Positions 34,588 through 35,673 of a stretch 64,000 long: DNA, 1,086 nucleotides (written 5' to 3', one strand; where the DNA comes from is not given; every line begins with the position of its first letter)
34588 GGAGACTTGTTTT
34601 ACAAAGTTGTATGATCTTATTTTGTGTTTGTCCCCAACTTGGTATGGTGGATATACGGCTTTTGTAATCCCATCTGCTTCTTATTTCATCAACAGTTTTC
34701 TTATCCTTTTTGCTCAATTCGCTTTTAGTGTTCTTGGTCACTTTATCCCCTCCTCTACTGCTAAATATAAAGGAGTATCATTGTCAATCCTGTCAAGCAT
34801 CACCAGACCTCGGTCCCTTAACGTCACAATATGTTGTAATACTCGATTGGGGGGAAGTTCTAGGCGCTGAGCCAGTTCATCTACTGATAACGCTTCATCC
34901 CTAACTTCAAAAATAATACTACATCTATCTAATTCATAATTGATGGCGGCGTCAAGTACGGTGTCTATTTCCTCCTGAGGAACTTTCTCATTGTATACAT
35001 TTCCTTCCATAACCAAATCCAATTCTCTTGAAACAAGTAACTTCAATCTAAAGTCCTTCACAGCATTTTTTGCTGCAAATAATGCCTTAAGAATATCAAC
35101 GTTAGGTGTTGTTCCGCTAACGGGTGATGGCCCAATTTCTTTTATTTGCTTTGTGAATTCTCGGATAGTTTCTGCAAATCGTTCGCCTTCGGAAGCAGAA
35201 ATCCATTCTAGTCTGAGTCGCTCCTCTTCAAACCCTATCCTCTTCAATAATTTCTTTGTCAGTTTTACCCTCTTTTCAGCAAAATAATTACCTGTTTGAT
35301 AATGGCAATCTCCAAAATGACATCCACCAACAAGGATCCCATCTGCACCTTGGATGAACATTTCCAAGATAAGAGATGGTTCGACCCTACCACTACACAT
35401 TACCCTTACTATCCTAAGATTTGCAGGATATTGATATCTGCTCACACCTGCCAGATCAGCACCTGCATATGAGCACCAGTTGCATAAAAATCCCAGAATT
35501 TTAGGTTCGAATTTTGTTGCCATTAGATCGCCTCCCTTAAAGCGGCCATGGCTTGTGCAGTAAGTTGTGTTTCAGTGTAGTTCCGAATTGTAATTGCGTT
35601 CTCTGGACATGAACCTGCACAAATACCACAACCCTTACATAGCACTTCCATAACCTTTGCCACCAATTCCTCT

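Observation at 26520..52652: MvhD fused to a conserved C-terminal winged-helix-like domain (five paralogs)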

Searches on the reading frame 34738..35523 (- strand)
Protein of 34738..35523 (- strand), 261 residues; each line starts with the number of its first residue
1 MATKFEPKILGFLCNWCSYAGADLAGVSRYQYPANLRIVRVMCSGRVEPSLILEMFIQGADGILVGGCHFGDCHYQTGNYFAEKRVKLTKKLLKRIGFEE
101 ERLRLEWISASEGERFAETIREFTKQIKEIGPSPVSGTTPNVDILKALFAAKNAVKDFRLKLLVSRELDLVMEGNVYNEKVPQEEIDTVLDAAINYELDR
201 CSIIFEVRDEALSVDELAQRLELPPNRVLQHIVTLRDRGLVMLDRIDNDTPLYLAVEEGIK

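Call 5: search_protein_families(library=pfam, proteins=[window:34738-35523:-], max_evalue=1)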
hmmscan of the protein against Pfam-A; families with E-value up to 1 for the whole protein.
window:34738-35523:- (261 aa): 16 families
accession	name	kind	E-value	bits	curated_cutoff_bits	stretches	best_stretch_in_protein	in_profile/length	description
PF02662.21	FlpD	-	9.8e-56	187.5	22.3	1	9-131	1-123/123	Methyl-viologen-reducing hydrogenase, delta subunit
PF12840.13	HTH_20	-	8.1e-06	26.2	27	1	200-242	6-49/51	Helix-turn-helix domain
PF01022.26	HTH_5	-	0.00019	21.7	22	1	200-241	4-45/47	Bacterial regulatory protein, arsR family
PF09339.16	HTH_IclR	-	0.00099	19.3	22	1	207-241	14-48/52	IclR helix-turn-helix domain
PF21476.4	PF0610-like_N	-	0.002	18.8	33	1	208-233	11-36/50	PF0610-like, N-terminal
PF21531.3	Rv2175c_wHTH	-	0.0039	17.6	27.1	1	210-245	14-46/57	DNA-binding protein Rv2175c, wHTH domain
PF13412.12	HTH_24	-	0.0077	16.2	21.9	1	209-241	15-47/48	Winged helix-turn-helix DNA-binding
PF24270.1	HTH_Cmi2_C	-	0.0093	16.7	27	1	190-242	68-119/125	Cmi2, C-terminal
PF23268.1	RIN1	-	0.011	16.5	27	1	106-194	7-83/95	RIN1-like domain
PF02082.26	Rrf2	-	0.021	15.4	30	1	203-241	14-53/132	Iron-dependent Transcriptional regulator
PF17782.7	DprA_WH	-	0.04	14.4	22.9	1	209-235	23-49/61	DprA winged helix domain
PF01978.25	TrmB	-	0.082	13.2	25.6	1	209-253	20-62/68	Sugar-specific transcriptional regulator TrmB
PF12802.13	MarR_2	-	0.084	13.5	27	1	203-241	10-50/61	MarR family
PF08784.17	RPA_C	-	0.099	13.8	22.6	1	208-241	66-99/106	Replication protein A C terminal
PF14493.12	HTH_40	-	0.18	12.6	27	0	209-244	10-46/89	Helix-turn-helix domain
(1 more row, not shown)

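Call 6: search_protein_families(library=ncbifam, proteins=[window:34738-35523:-], max_evalue=1)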
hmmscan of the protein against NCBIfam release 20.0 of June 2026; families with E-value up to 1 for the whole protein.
window:34738-35523:- (261 aa): 9 families
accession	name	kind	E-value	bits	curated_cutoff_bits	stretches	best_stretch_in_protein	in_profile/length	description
NF040770.1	hetero_SS_HdrA2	exception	1.3e-55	188.8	1100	1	5-133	646-774/777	CoB-CoM heterodisulfide reductase HdrA2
NF045873.1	F420_non_VhuD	exception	1.4e-38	132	215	1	6-135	1-130/132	F420-non-reducing hydrogenase iron-sulfur subunit VhuD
NF041891.1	hdrA_Methbact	equivalog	7.4e-12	44.3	1300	1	6-129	643-760/762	ferredoxin:CoB-CoM heterodisulfide reductase subunit HdrA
NF033788.1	HTH_metalloreg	subfamily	6.7e-06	25.8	55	1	200-242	13-56/77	metalloregulator ArsR/SmtB family transcription factor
NF047906.1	CdPbTransRegCmtR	equivalog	0.0022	17.9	150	1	199-242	22-65/104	Cd(II)/Pb(II)-sensing metalloregulatory transcriptional regulator CmtR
NF041778.1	hetero_SS_HdrA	equivalog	0.0078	14.1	1400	1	8-64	655-711/771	ferredoxin:CoB-CoM heterodisulfide reductase subunit HdrA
NF008888.0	PRK11922.1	equivalog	0.039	13.6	204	1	178-228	130-181/231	RNA polymerase sigma factor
NF053606.1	Sta1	subfamily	0.065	13.3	80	1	209-248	32-71/100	Sta1 family transcriptional regulator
TIGR02937.1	sigma70-ECF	superfamily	0.078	12.6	42.9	1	177-236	98-158/165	sigma-70 family RNA polymerase sigma factor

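Call 31: predict_structure(alignment_id=A5)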
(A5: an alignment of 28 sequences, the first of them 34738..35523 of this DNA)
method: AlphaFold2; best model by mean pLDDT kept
length: 261 residues; sequences in the alignment: 28
mean_pLDDT: 87.0   pTM: 0.85
mean pLDDT of the five models: 87.0, 85.7, 85.5, 85.1, 83.3
residues with pLDDT >= 90: 164; 70-90: 65; 50-70: 22; < 50: 10
segments of 3 or more residues with pLDDT < 50: 21-25, 259-261
pLDDT, mean of each block of 10 residues (from residue 1): 79 69 54 77 86 96 84 68 93 96 89 84 95 91 93 92 88 91 93 95 93 97 97 94 96 77 33
secondary structure, 60 per line:
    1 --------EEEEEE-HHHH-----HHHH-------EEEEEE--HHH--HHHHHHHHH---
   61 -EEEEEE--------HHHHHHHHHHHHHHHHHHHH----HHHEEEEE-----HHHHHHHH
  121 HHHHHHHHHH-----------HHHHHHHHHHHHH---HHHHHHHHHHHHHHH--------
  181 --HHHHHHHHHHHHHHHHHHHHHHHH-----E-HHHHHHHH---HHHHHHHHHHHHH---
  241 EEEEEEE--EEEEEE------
elements in order: E9-14 H16-19 H25-28 E36-41 H49-57 E62-67 H76-95 E103-107 H113-130 H142-154 H158-172 H183-206 H214-221 H225-237 E241-247 E250-255

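Call 35: fold_search(model_id=the predicted structure, library=pdb)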
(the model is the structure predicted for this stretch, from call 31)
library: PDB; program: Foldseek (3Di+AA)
matches with E <= 10: 1506; with E <= 0.001: 4
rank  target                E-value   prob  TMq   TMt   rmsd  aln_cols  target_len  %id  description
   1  5odc_D                7.3e-16  1.00  0.45  0.82   2.7       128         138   61  Heterodisulfide reductase / [NiFe]-hydrogenase complex from Methanothermococcus thermolithotrophicus at 2.3 A resoluti (released 2017-08-30)
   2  5odh_D                1.1e-15  1.00  0.45  0.82   2.7       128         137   61  Heterodisulfide reductase / [NiFe]-hydrogenase complex from Methanothermococcus thermolithotrophicus soaked with heter (released 2017-08-30)
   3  8rvu_F                6.3e-15  1.00  0.45  0.87   2.7       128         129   59  CryoEM structure of the Elp-Hdr complex of Methanothermobacter marburgensis state 2 (composite structure) (released 2025-05-14)
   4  7bkb_F                1.4e-13  1.00  0.45  0.83   2.7       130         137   55  Formate dehydrogenase - heterodisulfide reductase - formylmethanofuran dehydrogenase complex from Methanospirillum hun (released 2021-09-29)
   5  3jth_B                3.6e-03  1.00  0.23  0.61   7.3        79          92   26  Crystal structure of a transcriptional regulator HlyU from Vibrio vulnificus CMCP6 (released 2010-03-16)
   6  4ooi_B                5.0e-03  1.00  0.22  0.58   7.2        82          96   29  Reduced HlyU from Vibrio cholerae N16961 (released 2014-12-31)
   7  4k2e_B                5.2e-03  1.00  0.22  0.59   7.1        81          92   31  HlyU from Vibrio cholerae N16961 (released 2014-04-30)
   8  3jth_A                6.2e-03  1.00  0.22  0.58   7.3        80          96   26  Crystal structure of a transcriptional regulator HlyU from Vibrio vulnificus CMCP6 (released 2010-03-16)
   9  4k2e_A                6.9e-03  1.00  0.23  0.59   6.8        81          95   31  HlyU from Vibrio cholerae N16961 (released 2014-04-30)
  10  5yi1                  1.4e-02  1.00  0.23  0.45   5.4        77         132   18  Structure of Lactococcus lactis ZitR, C30AH42A mutant in apo form (released 2017-12-06)
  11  4omz_C                1.4e-02  1.00  0.23  0.56   6.3        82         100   24  Crystal Structure of NolR from Sinorhizobium fredii (released 2014-04-16)
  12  4ooi_C                1.4e-02  1.00  0.22  0.58   7.3        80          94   29  Reduced HlyU from Vibrio cholerae N16961 (released 2014-12-31)
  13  3cuo_C                1.4e-02  1.00  0.22  0.56   6.1        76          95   25  Crystal structure of the predicted DNA-binding transcriptional regulator from E. coli (released 2008-06-17)
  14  4omz_B                1.5e-02  1.00  0.23  0.57   6.3        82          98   24  Crystal Structure of NolR from Sinorhizobium fredii (released 2014-04-16)
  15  1smt_A                1.7e-02  1.00  0.22  0.56   7.1        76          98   20  SMTB REPRESSOR FROM SYNECHOCOCCUS PCC7942 (released 1997-12-03)
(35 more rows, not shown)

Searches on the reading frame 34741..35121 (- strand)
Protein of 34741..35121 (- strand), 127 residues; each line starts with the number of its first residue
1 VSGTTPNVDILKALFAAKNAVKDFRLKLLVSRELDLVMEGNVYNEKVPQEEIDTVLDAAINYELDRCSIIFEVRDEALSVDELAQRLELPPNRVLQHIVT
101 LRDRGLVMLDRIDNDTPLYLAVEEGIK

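Call 43: predict_structure(alignment_id=A6)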
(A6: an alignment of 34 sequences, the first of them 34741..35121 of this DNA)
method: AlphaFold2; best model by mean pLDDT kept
length: 127 residues; sequences in the alignment: 34
mean_pLDDT: 87.9   pTM: 0.78
mean pLDDT of the five models: 87.9, 86.7, 86.2, 85.0, 84.2
residues with pLDDT >= 90: 69; 70-90: 49; 50-70: 5; < 50: 4
segments of 3 or more residues with pLDDT < 50: 125-127
pLDDT, mean of each block of 10 residues (from residue 1): 70 85 86 84 86 91 95 95 97 97 94 95 61
secondary structure, 60 per line:
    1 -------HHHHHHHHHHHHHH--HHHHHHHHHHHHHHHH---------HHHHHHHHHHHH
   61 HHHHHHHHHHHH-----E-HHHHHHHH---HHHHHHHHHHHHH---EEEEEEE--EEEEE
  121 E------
elements in order: H8-21 H24-39 H49-72 H80-87 H91-103 E107-113 E116-121
